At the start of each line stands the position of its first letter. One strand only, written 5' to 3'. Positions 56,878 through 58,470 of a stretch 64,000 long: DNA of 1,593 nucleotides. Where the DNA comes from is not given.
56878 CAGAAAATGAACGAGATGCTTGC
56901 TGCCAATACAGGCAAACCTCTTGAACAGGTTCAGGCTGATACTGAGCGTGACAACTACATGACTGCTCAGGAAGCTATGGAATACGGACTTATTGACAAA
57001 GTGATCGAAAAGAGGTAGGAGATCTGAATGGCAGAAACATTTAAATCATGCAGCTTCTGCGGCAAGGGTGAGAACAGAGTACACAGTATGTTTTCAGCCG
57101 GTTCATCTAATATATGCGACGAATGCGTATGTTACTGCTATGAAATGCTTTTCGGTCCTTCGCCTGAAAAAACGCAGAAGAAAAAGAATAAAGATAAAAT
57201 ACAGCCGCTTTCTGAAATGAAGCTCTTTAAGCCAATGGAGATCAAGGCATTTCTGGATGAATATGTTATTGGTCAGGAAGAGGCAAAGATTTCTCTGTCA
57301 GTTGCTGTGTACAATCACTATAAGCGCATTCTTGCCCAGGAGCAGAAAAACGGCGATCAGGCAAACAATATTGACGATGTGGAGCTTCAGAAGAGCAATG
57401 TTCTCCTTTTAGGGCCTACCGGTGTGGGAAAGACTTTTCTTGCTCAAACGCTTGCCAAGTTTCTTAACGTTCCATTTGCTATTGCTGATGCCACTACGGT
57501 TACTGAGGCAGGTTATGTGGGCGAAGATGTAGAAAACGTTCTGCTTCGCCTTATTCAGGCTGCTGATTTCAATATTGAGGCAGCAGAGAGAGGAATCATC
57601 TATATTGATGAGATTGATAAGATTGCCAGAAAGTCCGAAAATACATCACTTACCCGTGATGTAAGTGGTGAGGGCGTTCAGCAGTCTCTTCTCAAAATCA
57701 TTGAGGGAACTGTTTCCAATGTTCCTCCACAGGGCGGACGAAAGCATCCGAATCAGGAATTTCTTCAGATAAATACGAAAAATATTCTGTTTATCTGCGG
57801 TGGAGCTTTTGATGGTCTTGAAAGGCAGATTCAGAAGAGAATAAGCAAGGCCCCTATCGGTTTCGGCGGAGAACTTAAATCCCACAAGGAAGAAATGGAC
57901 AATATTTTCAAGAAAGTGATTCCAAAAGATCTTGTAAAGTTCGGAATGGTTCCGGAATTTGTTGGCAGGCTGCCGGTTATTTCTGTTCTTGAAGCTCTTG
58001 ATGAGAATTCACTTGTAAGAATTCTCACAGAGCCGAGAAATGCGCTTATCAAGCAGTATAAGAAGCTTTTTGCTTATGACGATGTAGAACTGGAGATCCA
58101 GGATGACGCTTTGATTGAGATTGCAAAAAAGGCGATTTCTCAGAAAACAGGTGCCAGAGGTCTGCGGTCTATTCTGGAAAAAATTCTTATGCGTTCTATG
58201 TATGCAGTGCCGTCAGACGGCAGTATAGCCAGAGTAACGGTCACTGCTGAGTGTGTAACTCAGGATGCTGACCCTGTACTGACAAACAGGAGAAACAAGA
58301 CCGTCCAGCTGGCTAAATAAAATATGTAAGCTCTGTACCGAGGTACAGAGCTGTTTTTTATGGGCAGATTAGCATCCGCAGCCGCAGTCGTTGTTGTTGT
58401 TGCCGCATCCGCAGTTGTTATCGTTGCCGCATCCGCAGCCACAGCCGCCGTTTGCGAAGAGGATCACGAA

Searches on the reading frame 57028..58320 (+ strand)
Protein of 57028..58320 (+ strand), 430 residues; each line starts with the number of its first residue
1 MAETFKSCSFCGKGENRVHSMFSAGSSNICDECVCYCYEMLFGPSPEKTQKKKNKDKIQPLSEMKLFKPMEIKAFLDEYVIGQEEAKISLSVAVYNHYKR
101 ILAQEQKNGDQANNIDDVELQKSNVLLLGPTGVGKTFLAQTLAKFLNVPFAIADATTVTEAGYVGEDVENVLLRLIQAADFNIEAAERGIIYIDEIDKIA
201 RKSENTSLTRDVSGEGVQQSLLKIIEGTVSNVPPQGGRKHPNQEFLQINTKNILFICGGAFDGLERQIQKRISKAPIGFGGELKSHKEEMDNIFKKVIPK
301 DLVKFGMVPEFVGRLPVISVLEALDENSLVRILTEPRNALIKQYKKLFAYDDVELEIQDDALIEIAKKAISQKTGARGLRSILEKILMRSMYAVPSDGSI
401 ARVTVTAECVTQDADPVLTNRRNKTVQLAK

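Call 38: find_encoding_contigs(protein=window:57028-58320:+, flank=1500, max_places=10)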
Protein window:57028-58320:+ (430 aa): 23 contigs read that carry it; 8 places shown.
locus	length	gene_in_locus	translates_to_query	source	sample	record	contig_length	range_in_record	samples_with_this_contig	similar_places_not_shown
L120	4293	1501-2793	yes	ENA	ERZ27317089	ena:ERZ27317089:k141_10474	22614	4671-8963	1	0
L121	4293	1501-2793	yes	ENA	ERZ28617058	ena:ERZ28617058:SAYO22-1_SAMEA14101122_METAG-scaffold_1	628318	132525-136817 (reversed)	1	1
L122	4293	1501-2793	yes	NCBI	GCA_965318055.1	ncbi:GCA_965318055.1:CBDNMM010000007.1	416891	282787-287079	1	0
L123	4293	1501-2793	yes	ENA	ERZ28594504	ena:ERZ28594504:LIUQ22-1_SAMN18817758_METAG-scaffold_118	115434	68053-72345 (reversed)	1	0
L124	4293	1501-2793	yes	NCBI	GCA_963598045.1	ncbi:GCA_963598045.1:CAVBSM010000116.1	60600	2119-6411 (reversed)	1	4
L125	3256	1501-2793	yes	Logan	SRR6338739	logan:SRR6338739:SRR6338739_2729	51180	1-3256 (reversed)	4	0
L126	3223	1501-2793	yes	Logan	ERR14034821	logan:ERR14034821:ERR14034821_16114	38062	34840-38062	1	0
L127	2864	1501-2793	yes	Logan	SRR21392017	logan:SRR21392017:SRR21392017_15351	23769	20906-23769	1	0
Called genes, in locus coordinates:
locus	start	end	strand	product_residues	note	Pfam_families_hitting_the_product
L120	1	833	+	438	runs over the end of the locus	PF05697:Trigger_N, PF00254:FKBP_C, PF05698:Trigger_C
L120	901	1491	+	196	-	PF00574:CLP_protease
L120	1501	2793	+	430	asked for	PF06689:zf-C4_ClpX, PF05496:RuvB_N (faint), PF00158:Sigma54_activat (faint), PF07724:AAA_2, PF00004:AAA, PF07728:AAA_5 (weak), PF10431:ClpB_D2-small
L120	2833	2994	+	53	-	-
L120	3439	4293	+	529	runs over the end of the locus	PF28550:DUF8436, PF01266:DAO (faint), PF21688:FAD-depend_C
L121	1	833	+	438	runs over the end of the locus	PF05697:Trigger_N, PF00254:FKBP_C, PF05698:Trigger_C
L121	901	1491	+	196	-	PF00574:CLP_protease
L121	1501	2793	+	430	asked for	PF06689:zf-C4_ClpX, PF05496:RuvB_N (faint), PF00158:Sigma54_activat (faint), PF07724:AAA_2, PF00004:AAA, PF07728:AAA_5 (weak), PF10431:ClpB_D2-small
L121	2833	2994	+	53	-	-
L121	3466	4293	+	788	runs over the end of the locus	PF02861:Clp_N, PF02861:Clp_N, PF00004:AAA, PF17871:AAA_lid_9, PF00004:AAA, PF07724:AAA_2, PF07728:AAA_5, PF10431:ClpB_D2-small, +5 more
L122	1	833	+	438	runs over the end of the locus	PF05697:Trigger_N, PF00254:FKBP_C, PF05698:Trigger_C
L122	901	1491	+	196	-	PF00574:CLP_protease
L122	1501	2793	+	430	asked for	PF06689:zf-C4_ClpX, PF05496:RuvB_N (faint), PF00158:Sigma54_activat (faint), PF07724:AAA_2, PF00004:AAA, PF07728:AAA_5 (weak), PF10431:ClpB_D2-small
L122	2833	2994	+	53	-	-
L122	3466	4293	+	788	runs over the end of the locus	PF02861:Clp_N, PF02861:Clp_N, PF00004:AAA, PF17871:AAA_lid_9, PF00004:AAA, PF07724:AAA_2, PF07728:AAA_5, PF10431:ClpB_D2-small, +6 more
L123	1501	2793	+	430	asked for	PF06689:zf-C4_ClpX, PF05496:RuvB_N (faint), PF00158:Sigma54_activat (faint), PF07724:AAA_2, PF00004:AAA, PF07728:AAA_5 (weak), PF10431:ClpB_D2-small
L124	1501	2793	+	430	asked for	PF06689:zf-C4_ClpX, PF05496:RuvB_N (faint), PF00158:Sigma54_activat (faint), PF07724:AAA_2, PF00004:AAA, PF07728:AAA_5 (weak), PF10431:ClpB_D2-small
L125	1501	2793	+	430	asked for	PF06689:zf-C4_ClpX, PF05496:RuvB_N (faint), PF00158:Sigma54_activat (faint), PF07724:AAA_2, PF00004:AAA, PF07728:AAA_5 (weak), PF10431:ClpB_D2-small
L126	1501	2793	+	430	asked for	PF06689:zf-C4_ClpX, PF05496:RuvB_N (faint), PF00158:Sigma54_activat (faint), PF07724:AAA_2, PF00004:AAA, PF07728:AAA_5 (weak), PF10431:ClpB_D2-small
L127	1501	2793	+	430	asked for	PF06689:zf-C4_ClpX, PF05496:RuvB_N (faint), PF00158:Sigma54_activat (faint), PF07724:AAA_2, PF00004:AAA, PF07728:AAA_5 (weak), PF10431:ClpB_D2-small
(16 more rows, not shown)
